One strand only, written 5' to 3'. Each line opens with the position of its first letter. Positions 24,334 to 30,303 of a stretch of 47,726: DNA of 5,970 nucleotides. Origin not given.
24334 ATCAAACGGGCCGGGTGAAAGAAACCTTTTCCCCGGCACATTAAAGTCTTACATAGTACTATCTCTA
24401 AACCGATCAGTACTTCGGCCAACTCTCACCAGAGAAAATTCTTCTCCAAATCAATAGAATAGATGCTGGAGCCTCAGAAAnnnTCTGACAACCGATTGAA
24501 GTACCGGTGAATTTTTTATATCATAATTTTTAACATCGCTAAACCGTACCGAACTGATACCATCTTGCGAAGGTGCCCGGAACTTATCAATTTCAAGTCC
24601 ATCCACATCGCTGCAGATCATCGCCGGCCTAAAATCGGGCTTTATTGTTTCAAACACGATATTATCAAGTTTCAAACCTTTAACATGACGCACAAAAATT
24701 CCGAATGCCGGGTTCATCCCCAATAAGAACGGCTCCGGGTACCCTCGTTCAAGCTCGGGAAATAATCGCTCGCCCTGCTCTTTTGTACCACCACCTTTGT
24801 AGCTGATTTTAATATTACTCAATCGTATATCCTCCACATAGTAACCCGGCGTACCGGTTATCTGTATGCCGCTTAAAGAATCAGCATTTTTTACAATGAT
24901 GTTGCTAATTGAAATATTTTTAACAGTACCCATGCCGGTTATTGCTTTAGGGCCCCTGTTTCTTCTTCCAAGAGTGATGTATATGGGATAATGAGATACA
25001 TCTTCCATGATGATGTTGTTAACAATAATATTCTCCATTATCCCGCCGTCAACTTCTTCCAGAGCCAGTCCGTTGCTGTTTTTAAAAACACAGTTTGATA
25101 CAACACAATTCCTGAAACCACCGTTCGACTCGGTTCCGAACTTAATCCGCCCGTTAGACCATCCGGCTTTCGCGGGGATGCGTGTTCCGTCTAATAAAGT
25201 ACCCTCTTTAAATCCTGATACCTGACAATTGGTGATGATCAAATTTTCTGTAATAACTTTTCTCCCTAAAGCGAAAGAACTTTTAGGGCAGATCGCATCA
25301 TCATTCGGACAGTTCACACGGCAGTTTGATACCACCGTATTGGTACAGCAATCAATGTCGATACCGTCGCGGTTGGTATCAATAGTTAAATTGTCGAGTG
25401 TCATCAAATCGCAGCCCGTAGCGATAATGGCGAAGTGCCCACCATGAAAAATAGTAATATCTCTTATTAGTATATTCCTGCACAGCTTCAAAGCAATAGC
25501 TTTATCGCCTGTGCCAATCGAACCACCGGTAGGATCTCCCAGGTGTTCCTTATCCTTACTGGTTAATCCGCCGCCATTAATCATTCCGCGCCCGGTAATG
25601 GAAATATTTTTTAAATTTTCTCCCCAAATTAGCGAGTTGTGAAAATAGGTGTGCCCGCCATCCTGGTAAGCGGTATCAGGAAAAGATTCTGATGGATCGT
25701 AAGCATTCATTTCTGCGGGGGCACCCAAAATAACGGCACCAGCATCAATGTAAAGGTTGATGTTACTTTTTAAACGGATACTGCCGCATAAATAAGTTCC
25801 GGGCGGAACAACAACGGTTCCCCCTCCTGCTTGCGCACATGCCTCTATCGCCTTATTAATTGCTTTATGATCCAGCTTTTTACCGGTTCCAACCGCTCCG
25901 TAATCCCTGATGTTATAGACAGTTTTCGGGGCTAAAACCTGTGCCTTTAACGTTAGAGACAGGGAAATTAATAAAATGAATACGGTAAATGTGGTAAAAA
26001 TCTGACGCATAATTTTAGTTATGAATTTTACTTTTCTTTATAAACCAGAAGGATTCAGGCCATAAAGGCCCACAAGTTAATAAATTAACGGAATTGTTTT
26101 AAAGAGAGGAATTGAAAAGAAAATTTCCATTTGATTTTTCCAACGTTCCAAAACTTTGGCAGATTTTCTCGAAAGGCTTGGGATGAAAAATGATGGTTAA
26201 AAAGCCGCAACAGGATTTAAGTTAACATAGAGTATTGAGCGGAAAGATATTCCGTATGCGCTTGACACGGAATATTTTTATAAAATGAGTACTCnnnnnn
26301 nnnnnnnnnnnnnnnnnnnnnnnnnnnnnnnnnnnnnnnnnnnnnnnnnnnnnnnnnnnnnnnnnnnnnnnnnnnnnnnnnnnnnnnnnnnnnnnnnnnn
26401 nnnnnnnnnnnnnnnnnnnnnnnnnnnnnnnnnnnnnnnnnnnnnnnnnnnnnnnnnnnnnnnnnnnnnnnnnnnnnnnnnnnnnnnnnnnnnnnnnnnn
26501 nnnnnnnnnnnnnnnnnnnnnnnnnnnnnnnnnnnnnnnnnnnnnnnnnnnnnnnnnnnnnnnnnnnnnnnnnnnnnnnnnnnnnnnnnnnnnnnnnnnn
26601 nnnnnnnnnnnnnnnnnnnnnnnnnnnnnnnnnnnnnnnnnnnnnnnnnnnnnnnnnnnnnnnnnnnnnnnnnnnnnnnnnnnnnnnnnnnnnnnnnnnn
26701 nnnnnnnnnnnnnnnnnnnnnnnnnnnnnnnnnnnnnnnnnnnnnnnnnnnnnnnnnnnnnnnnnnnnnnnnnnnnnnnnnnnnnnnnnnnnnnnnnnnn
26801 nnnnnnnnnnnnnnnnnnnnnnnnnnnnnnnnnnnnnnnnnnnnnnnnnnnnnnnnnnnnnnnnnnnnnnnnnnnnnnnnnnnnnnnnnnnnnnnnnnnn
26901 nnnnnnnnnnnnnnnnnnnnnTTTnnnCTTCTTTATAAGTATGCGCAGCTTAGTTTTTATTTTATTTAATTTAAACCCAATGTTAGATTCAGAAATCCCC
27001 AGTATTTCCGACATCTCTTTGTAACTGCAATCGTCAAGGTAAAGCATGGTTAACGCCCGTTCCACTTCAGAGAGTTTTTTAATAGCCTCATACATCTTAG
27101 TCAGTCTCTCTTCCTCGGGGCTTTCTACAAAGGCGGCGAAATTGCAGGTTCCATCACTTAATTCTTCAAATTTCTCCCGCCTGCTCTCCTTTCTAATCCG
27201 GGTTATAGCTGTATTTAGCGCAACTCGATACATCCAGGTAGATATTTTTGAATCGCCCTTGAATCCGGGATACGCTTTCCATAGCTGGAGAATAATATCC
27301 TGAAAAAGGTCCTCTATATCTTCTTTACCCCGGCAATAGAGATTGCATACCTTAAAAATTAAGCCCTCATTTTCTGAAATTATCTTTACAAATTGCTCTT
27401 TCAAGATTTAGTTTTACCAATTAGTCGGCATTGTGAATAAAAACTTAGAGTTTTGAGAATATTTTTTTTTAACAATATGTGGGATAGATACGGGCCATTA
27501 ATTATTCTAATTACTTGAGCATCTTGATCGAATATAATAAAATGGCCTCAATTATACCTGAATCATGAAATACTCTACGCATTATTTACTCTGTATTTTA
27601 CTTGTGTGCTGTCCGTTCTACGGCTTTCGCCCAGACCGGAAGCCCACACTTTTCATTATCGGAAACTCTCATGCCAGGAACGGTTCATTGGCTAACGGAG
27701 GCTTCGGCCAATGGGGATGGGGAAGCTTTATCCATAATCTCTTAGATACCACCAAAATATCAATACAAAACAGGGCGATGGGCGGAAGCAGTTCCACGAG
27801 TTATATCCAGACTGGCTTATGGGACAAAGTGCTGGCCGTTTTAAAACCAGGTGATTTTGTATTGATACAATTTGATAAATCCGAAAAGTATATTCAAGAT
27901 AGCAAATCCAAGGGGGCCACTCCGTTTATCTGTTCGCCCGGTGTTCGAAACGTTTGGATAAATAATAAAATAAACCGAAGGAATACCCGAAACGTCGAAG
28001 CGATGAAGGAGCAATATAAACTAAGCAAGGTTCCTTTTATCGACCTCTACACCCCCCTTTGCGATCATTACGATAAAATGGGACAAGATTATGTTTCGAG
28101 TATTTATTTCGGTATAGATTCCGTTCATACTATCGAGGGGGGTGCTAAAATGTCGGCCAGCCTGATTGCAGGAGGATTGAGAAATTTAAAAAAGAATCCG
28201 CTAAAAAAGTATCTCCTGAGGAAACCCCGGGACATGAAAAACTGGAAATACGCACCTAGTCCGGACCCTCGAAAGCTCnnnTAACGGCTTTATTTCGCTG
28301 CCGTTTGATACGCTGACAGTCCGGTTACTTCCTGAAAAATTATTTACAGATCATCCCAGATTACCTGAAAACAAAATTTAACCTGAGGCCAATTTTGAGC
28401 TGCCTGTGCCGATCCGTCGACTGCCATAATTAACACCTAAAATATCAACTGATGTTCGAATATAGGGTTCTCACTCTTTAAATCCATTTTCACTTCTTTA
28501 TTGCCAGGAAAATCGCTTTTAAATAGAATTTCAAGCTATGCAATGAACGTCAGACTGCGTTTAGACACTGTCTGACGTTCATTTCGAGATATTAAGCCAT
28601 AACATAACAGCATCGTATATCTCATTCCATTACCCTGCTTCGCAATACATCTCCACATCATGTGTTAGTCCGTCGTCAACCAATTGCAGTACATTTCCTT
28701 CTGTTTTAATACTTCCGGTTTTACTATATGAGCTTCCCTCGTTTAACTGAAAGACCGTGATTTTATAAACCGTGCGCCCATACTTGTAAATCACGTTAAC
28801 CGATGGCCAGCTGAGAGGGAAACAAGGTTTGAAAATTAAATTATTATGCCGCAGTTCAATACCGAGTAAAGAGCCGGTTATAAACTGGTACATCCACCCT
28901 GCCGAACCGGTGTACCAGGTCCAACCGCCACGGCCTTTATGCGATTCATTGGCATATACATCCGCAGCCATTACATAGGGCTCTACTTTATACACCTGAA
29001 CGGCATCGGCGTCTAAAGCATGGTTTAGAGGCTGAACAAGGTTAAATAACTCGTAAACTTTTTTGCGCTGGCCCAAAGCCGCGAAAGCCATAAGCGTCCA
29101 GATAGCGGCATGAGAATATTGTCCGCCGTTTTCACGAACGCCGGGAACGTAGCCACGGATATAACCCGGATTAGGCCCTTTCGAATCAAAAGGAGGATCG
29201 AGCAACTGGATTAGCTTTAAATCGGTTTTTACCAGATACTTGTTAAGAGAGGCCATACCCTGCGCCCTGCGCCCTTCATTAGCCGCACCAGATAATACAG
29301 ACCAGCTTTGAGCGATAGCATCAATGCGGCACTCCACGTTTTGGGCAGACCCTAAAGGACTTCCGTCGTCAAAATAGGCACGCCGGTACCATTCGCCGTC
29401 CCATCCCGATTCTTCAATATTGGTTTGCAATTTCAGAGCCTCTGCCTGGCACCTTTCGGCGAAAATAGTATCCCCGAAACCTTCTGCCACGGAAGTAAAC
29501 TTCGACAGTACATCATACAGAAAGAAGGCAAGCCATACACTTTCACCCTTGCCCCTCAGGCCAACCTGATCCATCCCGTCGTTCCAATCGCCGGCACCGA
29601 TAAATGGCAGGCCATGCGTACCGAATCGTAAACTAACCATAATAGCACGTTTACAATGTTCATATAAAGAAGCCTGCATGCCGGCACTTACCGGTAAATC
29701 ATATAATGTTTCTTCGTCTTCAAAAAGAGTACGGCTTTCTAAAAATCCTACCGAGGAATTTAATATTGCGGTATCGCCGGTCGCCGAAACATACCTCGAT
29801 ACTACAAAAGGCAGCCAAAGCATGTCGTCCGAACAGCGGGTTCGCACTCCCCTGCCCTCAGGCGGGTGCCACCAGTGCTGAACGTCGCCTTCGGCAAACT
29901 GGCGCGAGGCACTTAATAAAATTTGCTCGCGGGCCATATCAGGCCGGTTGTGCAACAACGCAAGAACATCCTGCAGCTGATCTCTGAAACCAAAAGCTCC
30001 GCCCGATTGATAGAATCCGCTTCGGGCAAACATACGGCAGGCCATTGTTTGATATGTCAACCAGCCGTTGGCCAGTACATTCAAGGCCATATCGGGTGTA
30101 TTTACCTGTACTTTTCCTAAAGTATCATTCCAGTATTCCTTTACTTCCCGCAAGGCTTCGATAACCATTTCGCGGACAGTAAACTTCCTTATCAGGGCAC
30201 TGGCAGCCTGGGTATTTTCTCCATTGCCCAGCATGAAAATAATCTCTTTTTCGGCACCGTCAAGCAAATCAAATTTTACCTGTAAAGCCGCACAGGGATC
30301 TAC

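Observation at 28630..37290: Complete 2886-aa cyclic beta-1,2-glucan synthase homologue in a Bacteroidota context, without an adjacent NdvA/Cgt-type exporter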

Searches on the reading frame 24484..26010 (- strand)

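Call 7: search_protein_families(library=pfam, proteins=[window:24484-26010:-], max_evalue=0.001)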
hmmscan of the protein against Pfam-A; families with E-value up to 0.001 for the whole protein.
window:24484-26010:- (509 aa): 4 families
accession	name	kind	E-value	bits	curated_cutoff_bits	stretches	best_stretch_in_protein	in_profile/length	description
PF12708.12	Pect-lyase_RHGA_epim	-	5.5e-16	59.4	27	1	32-233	2-206/213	Rhamnogalacturonase A/epimerase, pectate lyase-like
PF00295.23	Glyco_hydro_28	-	9.2e-14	51.7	22.9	2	122-263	48-181/324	Glycosyl hydrolases family 28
PF13229.12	Beta_helix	-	5.5e-09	36.3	25.9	1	169-266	46-136/158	Right handed beta helix region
PF05048.19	NosD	-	9.1e-05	22.4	23.6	1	126-266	17-152/212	Periplasmic copper-binding protein (NosD)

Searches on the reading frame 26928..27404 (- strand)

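Call 7: search_protein_families(library=pfam, proteins=[window:26928-27404:-], max_evalue=0.001)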
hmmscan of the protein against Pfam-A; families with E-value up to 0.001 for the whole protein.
window:26928-27404:- (159 aa): 2 families
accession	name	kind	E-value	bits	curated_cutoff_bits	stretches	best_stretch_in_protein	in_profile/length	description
PF04542.20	Sigma70_r2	-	2.2e-15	56.6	24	1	9-76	2-71/71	Sigma-70 region 2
PF08281.18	Sigma70_r4_2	-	1.4e-09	37.9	25.7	1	103-153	3-54/54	Sigma-70, region 4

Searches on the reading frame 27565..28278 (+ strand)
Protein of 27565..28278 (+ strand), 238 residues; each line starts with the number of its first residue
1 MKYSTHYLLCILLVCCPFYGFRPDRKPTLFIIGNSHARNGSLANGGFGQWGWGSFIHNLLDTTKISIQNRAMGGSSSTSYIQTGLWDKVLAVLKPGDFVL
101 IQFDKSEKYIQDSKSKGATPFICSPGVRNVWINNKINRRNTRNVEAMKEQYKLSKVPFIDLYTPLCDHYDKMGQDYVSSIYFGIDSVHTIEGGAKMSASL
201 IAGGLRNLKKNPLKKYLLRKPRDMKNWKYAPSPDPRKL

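Call 7: search_protein_families(library=pfam, proteins=[window:27565-28278:+], max_evalue=0.001)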
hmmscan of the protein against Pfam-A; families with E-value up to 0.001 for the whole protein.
window:27565-28278:+ (238 aa): 1 family
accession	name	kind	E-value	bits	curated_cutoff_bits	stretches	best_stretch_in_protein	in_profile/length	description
PF00657.28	Lipase_GDSL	-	9.5e-05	23.1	23.6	0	29-99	1-57/208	GDSL-like Lipase/Acylhydrolase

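Call 49: search_protein_families(library=ncbifam, proteins=[window:27565-28278:+], max_evalue=0.01)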
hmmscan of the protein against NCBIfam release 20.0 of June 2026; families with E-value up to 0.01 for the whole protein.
window:27565-28278:+ (238 aa): 1 family
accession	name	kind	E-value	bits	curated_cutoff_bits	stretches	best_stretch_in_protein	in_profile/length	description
NF041897.1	pecacetest_PaeY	equivalog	6.3e-06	25.1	1000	1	28-115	276-362/549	pectin acetylesterase PaeY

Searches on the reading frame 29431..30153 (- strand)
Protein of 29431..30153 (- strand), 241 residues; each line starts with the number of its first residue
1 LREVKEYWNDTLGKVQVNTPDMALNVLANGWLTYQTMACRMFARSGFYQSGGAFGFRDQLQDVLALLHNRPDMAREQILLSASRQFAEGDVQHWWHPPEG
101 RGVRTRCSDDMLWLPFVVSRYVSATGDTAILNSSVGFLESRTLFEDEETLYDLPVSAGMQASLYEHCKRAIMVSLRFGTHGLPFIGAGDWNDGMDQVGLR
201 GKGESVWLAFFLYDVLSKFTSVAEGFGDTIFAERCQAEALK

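Call 23: search_solved_structures(query=window:29431-30153:-, max_evalue=0.00001, show_alignments=3)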
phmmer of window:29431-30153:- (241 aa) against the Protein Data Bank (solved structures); distinct sequences matched with E-value up to 0.00001: 17.
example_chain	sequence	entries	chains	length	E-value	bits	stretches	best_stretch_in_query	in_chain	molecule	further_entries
8rf9_A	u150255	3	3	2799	1.4e-75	257.1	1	2-229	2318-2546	Cyclic beta 1-2 glucan synthetase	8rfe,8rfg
8rf0_A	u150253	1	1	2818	1.4e-75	257.1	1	2-229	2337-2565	Cyclic beta-(1,2)-glucan synthase NdvB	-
3rrs_A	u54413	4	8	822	2.4e-26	95.9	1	4-194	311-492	Cellobiose phosphorylase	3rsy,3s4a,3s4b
3s4c_A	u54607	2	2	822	2.4e-26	95.9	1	4-194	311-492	Lactose Phosphorylase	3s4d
8ho9_A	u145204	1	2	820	3.5e-26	95.4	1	2-195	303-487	Cellobiose phosphorylase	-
8hob_A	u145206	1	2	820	8.9e-26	94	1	2-194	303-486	Cellobiose phosphorylase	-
3qde_A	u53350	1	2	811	1.7e-25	93.1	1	2-194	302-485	Cellobiose phosphorylase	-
8ho7_A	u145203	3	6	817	1.7e-25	93.1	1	2-194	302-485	Cellobiose phosphorylase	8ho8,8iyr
2cqs_A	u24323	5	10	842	4.5e-25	91.7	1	4-194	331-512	Cellobiose Phosphorylase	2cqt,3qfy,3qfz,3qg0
3afj_A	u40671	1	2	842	4.5e-25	91.7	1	4-194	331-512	Cellobiose Phosphorylase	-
3act_A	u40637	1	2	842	4.5e-25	91.7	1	4-194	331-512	Cellobiose Phosphorylase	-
3acs_A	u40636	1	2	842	1.1e-23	87.2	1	4-194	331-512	Cellobiose Phosphorylase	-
1v7v_A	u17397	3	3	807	3.8e-20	75.6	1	4-95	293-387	chitobiose phosphorylase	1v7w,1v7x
8bou_A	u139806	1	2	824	8e-18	68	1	4-221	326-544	N,N'-diacetylchitobiose phosphorylase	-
4zle_A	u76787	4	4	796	2.9e-12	49.8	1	5-223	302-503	Putative b-glycan phosphorylase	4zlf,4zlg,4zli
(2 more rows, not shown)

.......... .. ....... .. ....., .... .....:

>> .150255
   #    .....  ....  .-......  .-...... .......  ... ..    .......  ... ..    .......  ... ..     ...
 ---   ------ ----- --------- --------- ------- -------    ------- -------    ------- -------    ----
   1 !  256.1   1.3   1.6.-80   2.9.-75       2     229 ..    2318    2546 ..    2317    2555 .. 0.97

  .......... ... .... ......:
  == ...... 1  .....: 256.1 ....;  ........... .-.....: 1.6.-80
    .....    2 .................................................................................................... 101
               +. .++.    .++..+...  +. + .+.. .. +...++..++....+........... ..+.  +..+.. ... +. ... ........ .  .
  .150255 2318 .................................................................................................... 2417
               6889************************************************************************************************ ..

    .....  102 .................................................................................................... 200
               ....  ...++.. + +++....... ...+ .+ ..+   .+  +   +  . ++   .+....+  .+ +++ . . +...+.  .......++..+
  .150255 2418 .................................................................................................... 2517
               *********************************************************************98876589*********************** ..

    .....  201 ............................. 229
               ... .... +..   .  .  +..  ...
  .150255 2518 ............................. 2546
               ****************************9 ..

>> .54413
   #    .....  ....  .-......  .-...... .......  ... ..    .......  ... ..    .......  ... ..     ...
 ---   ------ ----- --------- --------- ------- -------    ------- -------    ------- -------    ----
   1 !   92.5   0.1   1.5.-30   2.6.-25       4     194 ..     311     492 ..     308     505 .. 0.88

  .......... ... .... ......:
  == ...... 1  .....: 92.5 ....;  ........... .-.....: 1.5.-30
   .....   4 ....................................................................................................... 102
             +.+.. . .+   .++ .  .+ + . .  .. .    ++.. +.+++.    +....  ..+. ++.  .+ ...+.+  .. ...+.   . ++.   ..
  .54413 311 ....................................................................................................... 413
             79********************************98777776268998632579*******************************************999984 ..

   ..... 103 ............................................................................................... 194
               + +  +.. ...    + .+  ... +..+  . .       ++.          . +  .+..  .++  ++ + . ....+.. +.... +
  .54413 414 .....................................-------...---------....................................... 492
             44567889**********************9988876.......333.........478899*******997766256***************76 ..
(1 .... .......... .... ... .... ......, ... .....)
